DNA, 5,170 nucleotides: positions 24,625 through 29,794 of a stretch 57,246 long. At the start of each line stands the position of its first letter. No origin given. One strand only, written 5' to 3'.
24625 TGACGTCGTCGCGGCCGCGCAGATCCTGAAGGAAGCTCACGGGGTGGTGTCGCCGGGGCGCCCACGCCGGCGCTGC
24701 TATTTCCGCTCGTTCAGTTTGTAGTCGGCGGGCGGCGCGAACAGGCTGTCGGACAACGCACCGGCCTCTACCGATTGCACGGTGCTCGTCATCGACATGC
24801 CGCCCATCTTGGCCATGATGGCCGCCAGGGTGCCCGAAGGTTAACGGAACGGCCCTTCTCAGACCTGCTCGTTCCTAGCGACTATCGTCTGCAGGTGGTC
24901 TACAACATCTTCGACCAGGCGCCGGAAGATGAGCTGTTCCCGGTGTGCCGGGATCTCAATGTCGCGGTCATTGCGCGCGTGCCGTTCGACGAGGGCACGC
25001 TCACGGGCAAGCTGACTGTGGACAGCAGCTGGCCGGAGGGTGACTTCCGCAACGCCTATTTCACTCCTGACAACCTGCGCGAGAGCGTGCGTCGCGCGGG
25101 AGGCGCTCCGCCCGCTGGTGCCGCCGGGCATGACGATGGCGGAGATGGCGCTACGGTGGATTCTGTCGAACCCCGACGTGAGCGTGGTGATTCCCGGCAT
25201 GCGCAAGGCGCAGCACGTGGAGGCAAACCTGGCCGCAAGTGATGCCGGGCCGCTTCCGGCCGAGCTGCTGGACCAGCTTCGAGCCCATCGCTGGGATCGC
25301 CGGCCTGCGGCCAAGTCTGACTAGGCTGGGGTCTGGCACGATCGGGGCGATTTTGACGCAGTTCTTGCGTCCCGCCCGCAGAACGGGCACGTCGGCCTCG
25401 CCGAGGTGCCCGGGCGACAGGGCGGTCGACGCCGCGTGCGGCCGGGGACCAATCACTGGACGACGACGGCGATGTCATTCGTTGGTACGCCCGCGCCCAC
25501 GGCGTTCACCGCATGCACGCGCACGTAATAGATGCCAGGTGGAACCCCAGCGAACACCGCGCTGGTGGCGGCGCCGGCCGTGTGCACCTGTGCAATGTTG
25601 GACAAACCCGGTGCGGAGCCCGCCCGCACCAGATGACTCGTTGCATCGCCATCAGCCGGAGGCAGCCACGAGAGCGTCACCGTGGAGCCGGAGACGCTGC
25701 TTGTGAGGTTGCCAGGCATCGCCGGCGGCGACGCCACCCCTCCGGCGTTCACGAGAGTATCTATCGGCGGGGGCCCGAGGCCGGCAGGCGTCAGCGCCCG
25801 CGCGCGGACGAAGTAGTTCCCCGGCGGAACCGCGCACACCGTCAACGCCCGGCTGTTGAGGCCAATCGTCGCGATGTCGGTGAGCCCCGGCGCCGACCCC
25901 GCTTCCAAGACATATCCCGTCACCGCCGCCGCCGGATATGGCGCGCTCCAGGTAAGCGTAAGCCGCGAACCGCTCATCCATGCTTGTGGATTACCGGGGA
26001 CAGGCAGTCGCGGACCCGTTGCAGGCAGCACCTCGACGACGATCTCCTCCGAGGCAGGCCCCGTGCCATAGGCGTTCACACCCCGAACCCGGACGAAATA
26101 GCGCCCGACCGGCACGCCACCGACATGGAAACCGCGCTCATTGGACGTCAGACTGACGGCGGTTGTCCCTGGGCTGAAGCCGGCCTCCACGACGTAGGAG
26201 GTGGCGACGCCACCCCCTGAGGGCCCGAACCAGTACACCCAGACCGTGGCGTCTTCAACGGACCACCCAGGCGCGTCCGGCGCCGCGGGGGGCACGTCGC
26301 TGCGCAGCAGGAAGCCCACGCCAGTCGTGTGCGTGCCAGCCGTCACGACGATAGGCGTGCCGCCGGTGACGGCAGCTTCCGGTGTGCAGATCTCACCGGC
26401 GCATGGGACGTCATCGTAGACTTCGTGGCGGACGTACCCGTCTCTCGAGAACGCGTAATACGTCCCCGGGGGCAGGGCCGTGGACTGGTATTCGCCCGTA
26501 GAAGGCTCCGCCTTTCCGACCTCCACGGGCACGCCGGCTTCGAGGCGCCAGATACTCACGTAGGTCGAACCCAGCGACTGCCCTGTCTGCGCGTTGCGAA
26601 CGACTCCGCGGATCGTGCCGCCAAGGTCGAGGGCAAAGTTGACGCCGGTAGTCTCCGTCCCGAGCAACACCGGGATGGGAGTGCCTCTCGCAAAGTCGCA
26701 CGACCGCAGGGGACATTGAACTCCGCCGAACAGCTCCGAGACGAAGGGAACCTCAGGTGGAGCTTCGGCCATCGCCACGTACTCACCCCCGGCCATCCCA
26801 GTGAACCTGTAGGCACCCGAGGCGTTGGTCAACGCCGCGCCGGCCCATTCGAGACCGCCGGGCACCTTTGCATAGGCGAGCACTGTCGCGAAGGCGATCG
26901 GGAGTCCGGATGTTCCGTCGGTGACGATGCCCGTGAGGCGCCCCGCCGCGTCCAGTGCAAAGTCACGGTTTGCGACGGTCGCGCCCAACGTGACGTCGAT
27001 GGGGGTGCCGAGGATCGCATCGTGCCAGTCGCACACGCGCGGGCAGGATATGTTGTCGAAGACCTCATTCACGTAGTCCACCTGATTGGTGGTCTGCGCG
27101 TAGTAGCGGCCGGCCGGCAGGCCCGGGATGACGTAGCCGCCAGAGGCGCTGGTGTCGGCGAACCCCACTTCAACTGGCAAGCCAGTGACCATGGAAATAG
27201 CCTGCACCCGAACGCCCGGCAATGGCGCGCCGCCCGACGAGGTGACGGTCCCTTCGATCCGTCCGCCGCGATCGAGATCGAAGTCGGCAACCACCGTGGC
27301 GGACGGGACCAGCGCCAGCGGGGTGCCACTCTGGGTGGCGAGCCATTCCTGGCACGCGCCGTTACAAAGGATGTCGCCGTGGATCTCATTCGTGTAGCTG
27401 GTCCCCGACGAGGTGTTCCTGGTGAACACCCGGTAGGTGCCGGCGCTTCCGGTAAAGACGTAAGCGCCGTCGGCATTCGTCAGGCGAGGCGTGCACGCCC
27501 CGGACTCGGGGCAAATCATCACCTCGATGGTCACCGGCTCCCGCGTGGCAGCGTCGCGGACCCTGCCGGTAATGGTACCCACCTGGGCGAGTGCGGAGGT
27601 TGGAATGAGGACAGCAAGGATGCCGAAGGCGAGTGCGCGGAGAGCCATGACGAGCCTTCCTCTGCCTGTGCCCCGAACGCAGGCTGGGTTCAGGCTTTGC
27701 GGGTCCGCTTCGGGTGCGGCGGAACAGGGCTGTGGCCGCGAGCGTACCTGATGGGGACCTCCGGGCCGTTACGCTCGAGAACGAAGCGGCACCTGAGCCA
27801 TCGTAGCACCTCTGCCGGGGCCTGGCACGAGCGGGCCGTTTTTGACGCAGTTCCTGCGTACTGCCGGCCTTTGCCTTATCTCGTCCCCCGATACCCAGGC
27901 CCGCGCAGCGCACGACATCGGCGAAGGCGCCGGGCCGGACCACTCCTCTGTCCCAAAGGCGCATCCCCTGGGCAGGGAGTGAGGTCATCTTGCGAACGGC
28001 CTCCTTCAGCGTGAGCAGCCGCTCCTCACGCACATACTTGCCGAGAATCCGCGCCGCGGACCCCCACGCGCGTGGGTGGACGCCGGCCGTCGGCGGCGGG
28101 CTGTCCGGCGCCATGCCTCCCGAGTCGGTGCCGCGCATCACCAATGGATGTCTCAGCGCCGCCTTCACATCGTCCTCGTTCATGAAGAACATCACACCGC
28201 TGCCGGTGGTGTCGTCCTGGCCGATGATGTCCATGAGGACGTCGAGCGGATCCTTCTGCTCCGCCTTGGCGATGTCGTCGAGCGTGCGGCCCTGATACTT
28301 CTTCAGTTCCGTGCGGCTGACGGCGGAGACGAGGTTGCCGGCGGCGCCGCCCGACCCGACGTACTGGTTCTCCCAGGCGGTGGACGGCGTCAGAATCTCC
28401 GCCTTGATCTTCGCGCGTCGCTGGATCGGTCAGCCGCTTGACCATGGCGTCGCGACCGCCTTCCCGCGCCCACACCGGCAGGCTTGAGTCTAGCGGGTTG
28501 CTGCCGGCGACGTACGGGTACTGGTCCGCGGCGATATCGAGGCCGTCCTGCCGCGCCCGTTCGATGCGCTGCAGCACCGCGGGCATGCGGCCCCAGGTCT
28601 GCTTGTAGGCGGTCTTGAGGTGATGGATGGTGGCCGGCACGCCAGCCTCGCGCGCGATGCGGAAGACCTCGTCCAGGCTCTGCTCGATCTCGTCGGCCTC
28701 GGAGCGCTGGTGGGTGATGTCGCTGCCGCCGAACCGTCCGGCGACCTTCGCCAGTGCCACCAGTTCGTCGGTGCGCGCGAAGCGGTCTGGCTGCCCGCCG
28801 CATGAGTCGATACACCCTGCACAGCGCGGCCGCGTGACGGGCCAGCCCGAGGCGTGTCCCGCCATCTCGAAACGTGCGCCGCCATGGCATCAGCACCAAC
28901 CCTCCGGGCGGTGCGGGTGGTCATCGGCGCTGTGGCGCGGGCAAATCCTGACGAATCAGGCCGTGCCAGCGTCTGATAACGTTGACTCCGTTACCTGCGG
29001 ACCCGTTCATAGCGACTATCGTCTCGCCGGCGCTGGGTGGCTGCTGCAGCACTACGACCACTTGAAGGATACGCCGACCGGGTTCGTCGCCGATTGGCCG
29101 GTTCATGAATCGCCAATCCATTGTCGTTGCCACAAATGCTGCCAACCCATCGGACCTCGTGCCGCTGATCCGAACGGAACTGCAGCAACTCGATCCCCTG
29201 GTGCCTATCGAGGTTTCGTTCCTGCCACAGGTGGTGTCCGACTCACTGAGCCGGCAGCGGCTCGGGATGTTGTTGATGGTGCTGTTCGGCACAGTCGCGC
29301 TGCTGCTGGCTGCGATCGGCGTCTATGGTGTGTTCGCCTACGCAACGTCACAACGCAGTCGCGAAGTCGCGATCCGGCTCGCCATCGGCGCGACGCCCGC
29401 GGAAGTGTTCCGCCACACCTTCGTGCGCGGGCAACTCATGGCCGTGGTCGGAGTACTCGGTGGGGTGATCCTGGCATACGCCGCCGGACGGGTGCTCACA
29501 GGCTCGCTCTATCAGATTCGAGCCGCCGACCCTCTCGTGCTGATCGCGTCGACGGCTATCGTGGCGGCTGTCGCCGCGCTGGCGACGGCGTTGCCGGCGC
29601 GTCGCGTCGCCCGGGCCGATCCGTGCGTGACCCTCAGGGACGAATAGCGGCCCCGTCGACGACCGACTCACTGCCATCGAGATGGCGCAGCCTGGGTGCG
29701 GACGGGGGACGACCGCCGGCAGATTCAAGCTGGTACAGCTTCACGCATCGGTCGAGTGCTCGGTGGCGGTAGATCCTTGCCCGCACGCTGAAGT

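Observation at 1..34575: A 96-nt, perfectly conserved, co-oriented repeat marks breakpoints between unrelated truncated genes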

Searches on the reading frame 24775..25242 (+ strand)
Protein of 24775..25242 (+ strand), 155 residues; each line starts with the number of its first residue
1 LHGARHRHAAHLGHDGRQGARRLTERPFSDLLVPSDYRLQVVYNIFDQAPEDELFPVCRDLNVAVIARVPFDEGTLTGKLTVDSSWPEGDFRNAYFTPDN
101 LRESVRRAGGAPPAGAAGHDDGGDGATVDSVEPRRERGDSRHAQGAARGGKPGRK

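Call 16: search_protein_families(library=pfam, proteins=[window:24775-25242:+], max_evalue=0.01)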
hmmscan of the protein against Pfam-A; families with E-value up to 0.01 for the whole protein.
window:24775-25242:+ (155 aa): 1 family
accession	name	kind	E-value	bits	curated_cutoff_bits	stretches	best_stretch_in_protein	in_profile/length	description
PF00248.27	Aldo_ket_red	-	1.8e-06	27.7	24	1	39-84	160-205/291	Aldo/keto reductase family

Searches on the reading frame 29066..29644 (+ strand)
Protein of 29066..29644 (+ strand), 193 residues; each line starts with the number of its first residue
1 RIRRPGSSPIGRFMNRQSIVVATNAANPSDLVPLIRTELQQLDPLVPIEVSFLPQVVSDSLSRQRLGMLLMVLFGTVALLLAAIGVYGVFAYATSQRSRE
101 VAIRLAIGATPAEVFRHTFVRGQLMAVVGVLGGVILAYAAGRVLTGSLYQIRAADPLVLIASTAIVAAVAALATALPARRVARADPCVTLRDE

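Call 16: search_protein_families(library=pfam, proteins=[window:29066-29644:+], max_evalue=0.01)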
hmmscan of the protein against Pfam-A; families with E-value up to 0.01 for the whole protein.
window:29066-29644:+ (193 aa): 2 families
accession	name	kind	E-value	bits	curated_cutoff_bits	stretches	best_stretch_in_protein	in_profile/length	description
PF02687.27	FtsX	-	1.3e-14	54.8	25.5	1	73-186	2-120/120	FtsX-like permease C-terminal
PF16949.11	ABC_tran_2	-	0.0054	16.1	25.7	1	62-180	42-163/542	Putative ATP-binding cassette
